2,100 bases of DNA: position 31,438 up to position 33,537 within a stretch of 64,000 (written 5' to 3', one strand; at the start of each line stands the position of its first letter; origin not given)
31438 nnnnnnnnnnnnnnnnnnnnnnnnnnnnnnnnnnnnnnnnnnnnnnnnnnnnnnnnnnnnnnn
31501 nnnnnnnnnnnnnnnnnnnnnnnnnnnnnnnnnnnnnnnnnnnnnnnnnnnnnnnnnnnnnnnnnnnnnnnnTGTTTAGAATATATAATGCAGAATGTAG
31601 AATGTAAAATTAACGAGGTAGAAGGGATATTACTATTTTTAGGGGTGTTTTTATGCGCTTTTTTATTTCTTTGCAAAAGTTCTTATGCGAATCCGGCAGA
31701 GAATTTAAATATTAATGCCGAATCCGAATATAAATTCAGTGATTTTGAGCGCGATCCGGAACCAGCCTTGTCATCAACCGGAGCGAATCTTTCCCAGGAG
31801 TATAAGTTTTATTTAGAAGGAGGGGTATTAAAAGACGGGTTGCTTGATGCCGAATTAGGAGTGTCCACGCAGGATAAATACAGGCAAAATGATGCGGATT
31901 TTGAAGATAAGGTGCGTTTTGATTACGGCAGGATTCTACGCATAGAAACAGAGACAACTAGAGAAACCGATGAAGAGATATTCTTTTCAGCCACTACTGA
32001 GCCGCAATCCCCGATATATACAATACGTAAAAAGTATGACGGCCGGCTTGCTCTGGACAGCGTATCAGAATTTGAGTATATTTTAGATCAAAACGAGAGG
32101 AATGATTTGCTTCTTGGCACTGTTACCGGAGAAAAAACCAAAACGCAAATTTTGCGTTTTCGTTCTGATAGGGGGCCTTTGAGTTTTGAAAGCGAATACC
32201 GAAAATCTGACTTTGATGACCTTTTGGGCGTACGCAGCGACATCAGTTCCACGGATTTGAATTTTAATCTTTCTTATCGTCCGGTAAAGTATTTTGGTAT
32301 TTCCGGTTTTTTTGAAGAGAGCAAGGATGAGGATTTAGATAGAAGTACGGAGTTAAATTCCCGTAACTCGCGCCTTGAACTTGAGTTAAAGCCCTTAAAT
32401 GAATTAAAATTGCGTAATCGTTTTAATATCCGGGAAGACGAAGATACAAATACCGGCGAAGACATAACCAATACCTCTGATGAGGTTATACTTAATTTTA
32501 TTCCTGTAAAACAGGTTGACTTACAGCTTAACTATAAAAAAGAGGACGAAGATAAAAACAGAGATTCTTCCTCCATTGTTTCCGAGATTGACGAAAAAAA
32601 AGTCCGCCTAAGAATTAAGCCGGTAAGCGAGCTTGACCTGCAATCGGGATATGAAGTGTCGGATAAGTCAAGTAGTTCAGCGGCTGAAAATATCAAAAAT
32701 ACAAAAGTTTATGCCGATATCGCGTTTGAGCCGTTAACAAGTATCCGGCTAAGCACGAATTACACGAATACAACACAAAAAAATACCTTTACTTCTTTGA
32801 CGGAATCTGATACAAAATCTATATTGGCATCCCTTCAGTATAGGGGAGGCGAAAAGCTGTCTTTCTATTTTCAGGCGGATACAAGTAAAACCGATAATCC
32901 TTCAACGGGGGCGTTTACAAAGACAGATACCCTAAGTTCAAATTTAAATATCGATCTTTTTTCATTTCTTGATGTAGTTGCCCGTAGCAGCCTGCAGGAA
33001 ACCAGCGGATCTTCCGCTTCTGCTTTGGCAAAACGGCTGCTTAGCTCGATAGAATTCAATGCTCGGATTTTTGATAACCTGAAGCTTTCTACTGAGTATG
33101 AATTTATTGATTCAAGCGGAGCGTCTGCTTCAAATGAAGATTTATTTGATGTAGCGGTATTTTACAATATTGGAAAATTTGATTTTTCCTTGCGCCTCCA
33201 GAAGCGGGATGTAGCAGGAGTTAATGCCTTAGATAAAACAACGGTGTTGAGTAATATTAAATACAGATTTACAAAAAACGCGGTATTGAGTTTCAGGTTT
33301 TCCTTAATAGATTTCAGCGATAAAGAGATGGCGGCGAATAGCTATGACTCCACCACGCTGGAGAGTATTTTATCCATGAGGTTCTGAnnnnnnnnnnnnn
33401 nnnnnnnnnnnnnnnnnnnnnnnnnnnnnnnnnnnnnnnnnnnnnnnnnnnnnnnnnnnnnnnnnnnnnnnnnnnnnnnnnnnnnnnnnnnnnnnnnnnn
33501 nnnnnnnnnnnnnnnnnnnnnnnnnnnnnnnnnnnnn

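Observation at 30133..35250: Putative porin-cytochrome module: 13-heme cytochrome, outer-membrane beta-barrel, 11-heme cytochrome and lipoprotein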

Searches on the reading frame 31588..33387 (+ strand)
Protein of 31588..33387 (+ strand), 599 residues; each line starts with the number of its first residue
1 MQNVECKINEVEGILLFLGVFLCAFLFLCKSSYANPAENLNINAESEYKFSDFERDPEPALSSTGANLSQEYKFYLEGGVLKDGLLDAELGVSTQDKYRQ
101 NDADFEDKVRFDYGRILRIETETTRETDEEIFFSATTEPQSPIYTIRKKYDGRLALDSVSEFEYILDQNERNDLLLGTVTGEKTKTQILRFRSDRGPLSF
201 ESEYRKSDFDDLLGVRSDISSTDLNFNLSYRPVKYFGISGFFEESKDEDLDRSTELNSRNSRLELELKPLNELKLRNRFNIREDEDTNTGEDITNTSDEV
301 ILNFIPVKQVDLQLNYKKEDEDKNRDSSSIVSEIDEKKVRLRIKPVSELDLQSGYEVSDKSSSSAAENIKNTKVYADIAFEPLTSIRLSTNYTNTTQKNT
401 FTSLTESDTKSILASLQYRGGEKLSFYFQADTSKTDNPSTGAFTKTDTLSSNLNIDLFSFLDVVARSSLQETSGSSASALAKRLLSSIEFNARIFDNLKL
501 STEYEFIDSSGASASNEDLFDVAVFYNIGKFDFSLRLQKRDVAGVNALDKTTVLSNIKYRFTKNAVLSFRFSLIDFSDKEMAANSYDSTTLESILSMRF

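Call 5: search_protein_families(library=pfam, proteins=[window:31588-33387:+], max_evalue=0.1)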
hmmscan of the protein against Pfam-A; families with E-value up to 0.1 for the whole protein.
window:31588-33387:+ (599 aa): 1 family
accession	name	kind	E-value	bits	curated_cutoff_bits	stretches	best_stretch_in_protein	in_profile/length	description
PF13609.12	Porin_4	-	1.8e-07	31.7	27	1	427-571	162-302/310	Gram-negative porin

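Call 6: search_protein_families(library=ncbifam, proteins=[window:31588-33387:+], max_evalue=0.1)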
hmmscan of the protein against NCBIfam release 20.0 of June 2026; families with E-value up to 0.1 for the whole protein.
window:31588-33387:+ (599 aa): 0 families

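Call 7: find_homologous_proteins(query=window:31588-33387:+, max_evalue=0.001)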
Query window:31588-33387:+ (599 aa): 12 proteins with E <= 0.001 among 8000 candidates.
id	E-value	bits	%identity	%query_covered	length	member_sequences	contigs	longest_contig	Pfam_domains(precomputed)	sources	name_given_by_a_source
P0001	0.0e+0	1277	100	100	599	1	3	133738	PF13609.13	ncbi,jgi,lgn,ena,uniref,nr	ncbi:MAG: hypothetical protein COV72_02565 [Candidatus Omnitrophica bacterium CG11_big_fil_rev_8_21_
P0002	6.3e-232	789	61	98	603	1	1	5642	PF13609.13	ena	-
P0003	1.5e-229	781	61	98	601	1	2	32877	PF13609.13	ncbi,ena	-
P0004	2.5e-228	777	62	97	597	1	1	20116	PF13609.13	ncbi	-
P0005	7.1e-228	776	62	99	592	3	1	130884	-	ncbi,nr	ncbi:MAG: hypothetical protein Q8L26_07670 [Candidatus Omnitrophota bacterium]|nr:hypothetical prote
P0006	8.0e-221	752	60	100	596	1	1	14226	-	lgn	-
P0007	6.0e-219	746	60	96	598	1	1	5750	PF13609.13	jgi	jgi:hypothetical protein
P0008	3.9e-218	744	61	97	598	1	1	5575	-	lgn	-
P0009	5.3e-215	733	58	97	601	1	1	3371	PF13609.13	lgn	-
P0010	1.5e-180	620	51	97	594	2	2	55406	PF13609.13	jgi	-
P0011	3.8e-180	618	50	97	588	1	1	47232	-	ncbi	-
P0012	3.6e-166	572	48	97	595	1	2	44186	-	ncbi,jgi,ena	-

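Call 8: search_solved_structures(query=window:31588-33387:+, max_evalue=10)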
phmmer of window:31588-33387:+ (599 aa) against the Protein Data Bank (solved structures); distinct sequences matched with E-value up to 10: 4.
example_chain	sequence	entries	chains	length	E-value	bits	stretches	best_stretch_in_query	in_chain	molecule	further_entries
9l7p_E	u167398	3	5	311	0.13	14.1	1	516-580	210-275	Retron St85 family RNA-directed DNA polymerase | Retron I-A Ec78 reverse transcriptase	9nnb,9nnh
9kjx_A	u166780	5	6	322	0.14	14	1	516-580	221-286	RNA-directed DNA polymerase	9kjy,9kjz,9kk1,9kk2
9vhe_A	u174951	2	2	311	0.28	13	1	513-580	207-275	Retron Ec78 reverse transcriptase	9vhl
22et_A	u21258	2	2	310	0.39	12.5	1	518-580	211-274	Retron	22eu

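Call 12: find_related_loci(query=A1, collection=genome_contigs, flank=10000)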
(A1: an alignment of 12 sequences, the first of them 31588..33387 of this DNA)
Query A1 (599 aa) in genome_contigs; peptide patterns used: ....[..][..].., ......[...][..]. (x = any residue, [..] = any of these).
72 stretches matched a pattern; 4 encode a relative of the query (tblastn E <= 1e-3); 4 distinct loci.
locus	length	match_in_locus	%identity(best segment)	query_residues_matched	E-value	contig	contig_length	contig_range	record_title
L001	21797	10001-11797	62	1-599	0e+0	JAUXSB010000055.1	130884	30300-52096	MAG: Candidatus Omnitrophota bacterium isolate C12_metabat.bin.33_sub C12_k141_702888, whole genome shotgun sequence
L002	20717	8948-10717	61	10-599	0e+0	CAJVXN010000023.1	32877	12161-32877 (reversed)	TPA_asm: uncultured bacterium isolate DRR093005_bin.42_MetaBAT_v2.12.1_MAG genome assembly, contig: NODE_644_length_3287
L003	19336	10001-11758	51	15-599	0e+0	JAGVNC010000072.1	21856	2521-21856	MAG: Candidatus Omnitrophota bacterium isolate DeMMO3_17 c_000000022403, whole genome shotgun sequence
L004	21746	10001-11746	50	16-599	0e+0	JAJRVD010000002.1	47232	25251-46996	MAG: Candidatus Omnitrophota bacterium isolate Dive96_bin10.280 k141_72493, whole genome shotgun sequence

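Call 25: predict_structure(alignment_id=A1)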
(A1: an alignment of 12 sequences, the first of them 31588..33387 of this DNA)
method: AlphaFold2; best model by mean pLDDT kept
length: 599 residues; sequences in the alignment: 12
mean_pLDDT: 71.5   pTM: 0.57
mean pLDDT of the five models: 71.5, 61.9, 61.0, 60.0, 45.0
residues with pLDDT >= 90: 91; 70-90: 246; 50-70: 190; < 50: 72
segments of 3 or more residues with pLDDT < 50: 1-8, 28-38, 48-65, 79-86, 129-141, 176-178, 597-599
pLDDT, mean of each block of 10 residues (from residue 1): 39 62 57 43 50 40 49 57 48 63 62 59 58 37 57 69 77 51 81 86 90 75 92 88 91 87 90 90 83 90 87 93 77 91 84 91 77 88 70 80 73 82 80 81 82 76 81 75 78 62 80 74 61 72 65 70 63 65 58 55
secondary structure, 60 per line:
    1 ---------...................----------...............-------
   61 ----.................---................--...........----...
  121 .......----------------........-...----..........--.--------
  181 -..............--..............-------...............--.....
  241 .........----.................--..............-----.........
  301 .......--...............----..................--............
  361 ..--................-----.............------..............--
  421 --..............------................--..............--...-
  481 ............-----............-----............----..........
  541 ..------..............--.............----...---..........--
elements in order: H10-28 E39-53 E65-81 E85-100 E103-113 E118-127 E144-151 E153-155 E160-169 E182-195 E198-211 E219-233 E236-249 E254-270 E273-286 E292-307 E310-324 E329-346 E349-362 E368-380 E386-398 E405-418 E423-436 E443-458 E461-474 E481-492 E498-509 E515-526 E531-542 E549-562 E565-577 E588-597

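Call 27: search_protein_representatives(alignment_id=A1)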
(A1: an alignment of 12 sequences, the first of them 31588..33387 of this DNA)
Query: 12 sequences, 599 profile positions. Proteins with E-value up to 0.001 (for the whole library): 5; up to 1e-10: 4; up to 1e-30: 3. The best 5 are listed.
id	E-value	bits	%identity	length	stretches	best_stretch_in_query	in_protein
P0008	0.0e+00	1050.3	-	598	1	5-599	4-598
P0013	4.0e-51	190.5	-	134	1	477-599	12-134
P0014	1.2e-34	136.0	-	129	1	474-599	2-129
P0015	3.7e-15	71.7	-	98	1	168-243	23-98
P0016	4.3e-04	35.2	-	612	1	372-599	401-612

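Call 28: fold_search(model_id=the predicted structure, library=pdb)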
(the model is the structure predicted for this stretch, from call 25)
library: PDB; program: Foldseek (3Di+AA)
matches with E <= 10: 726; with E <= 0.001: 92
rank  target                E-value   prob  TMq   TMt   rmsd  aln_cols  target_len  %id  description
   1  6r2q_B                1.5e-07  1.00  0.40  0.37  18.9       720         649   12  Structure of the Mtr complex (released 2020-04-22)
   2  2hdi_A                6.2e-07  1.00  0.36  0.36  14.3       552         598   10  Crystal structure of the Colicin I receptor Cir from E.coli in complex with receptor binding domain of Colicin Ia. (released 2007-05-08)
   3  2hdf                  1.7e-06  1.00  0.36  0.37  16.5       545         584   10  Crystal structure of the Colicin I receptor Cir from E.coli (released 2007-05-08)
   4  1nqe                  2.1e-06  1.00  0.35  0.38  14.4       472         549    9  OUTER MEMBRANE COBALAMIN TRANSPORTER (BTUB) FROM E. COLI (released 2003-04-29)
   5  1nqf                  3.7e-06  1.00  0.36  0.39  13.7       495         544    9  OUTER MEMBRANE COBALAMIN TRANSPORTER (BTUB) FROM E. COLI, METHIONINE SUBSTIUTION CONSTRUCT FOR SE-MET SAD PHASING (released 2003-04-29)
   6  3m8b                  3.8e-06  1.00  0.35  0.38  15.1       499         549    9  Crystal structure of spin-labeled BtuB V10R1 in the apo state (released 2010-09-15)
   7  3rgn                  4.2e-06  1.00  0.36  0.39  13.7       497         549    9  Crystal structure of spin-labeled BtuB W371R1 (released 2011-10-26)
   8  9nn6_A                6.7e-06  1.00  0.36  0.34  19.4       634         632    9  E. coli Cir in Complex with the RBD of Microcin V (released 2025-09-24)
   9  2guf                  7.7e-06  1.00  0.36  0.39  14.4       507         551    9  In meso crystal structure of the cobalamin transporter, BtuB (released 2006-12-05)
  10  9i98_A                7.7e-06  1.00  0.24  0.25  18.6       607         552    8  Cryo-EM structure of Shigella flexneri LptDE bound by a Bicyclic peptide molecule (Compound 13) (released 2025-10-15)
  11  3rgm                  8.9e-06  1.00  0.35  0.38  14.8       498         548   10  Crystal structure of spin-labeled BtuB T156R1 (released 2011-10-26)
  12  9dhe                  9.7e-06  1.00  0.38  0.37  13.2       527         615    9  The crystal structure on the heme/hemoglobin transporter ChuA, in complex with heme (released 2025-05-21)
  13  8ae1_A                1.0e-05  1.00  0.34  0.24  19.4       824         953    8  Structure of trimeric SlpA outer membrane protein (released 2022-11-30)
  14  4rdt_B                1.1e-05  1.00  0.35  0.34  18.0       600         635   11  Structure of the bacterial Zn-transporter ZnuD from Neisseria meningitidis (flexible conformation bound to a zinc ion) (released 2015-08-19)
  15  5fp2_A                1.3e-05  1.00  0.37  0.43  13.1       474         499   11  Crystal structure of the siderophore receptor PirA from Pseudomonas aeruginosa (released 2015-12-09)
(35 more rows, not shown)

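Call 33: find_encoding_contigs(protein=P0016, flank=8000, max_places=3)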
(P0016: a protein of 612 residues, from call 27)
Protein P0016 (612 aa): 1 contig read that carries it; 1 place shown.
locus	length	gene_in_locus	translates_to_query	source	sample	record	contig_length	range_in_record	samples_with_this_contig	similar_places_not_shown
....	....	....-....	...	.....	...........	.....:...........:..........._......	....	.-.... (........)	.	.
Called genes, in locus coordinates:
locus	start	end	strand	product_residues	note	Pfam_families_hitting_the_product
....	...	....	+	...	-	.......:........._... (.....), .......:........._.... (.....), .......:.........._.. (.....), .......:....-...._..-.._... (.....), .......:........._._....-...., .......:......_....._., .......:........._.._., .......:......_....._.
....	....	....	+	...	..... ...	-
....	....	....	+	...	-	?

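Call 35: search_solved_structures(query=A1, max_evalue=10, show_alignments=0)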
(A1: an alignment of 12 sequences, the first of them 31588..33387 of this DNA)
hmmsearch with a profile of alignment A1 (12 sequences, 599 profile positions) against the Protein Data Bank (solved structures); distinct sequences matched with E-value up to 10: 0.

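Call 60: search_protein_families(library=pfam, alignment_id=A1, max_evalue=1)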
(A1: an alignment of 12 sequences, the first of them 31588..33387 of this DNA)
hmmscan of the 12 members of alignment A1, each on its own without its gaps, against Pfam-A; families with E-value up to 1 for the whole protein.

A. member 1, window:31588-33387:+ (599 aa): 1 family
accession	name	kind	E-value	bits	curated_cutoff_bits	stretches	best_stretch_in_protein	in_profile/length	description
PF13609.12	Porin_4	-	1.8e-07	31.7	27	2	427-571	162-302/310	Gram-negative porin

B. families by the number of members that match (of 12 scanned): 8 families
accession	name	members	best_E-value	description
PF13609.12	Porin_4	11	1.1e-08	Gram-negative porin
PF13505.12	OMP_b-brl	3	0.023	Outer membrane protein beta-barrel domain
PF11276.14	DUF3078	2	0.23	Protein of unknown function (DUF3078)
PF06030.18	WxLIP_PGBD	1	0.015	WxL Interacting Protein, peptidoglycan binding domain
PF01278.26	Omptin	1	0.05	Omptin family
PF05538.17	Campylo_MOMP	1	0.099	Campylobacter major outer membrane protein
PF24322.2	Tle3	1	0.1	T6SS Tle3 phospholipase effector domain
PF25630.1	Phycodna_minor_capsid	1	0.11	Phycodnaviridae minor capsid protein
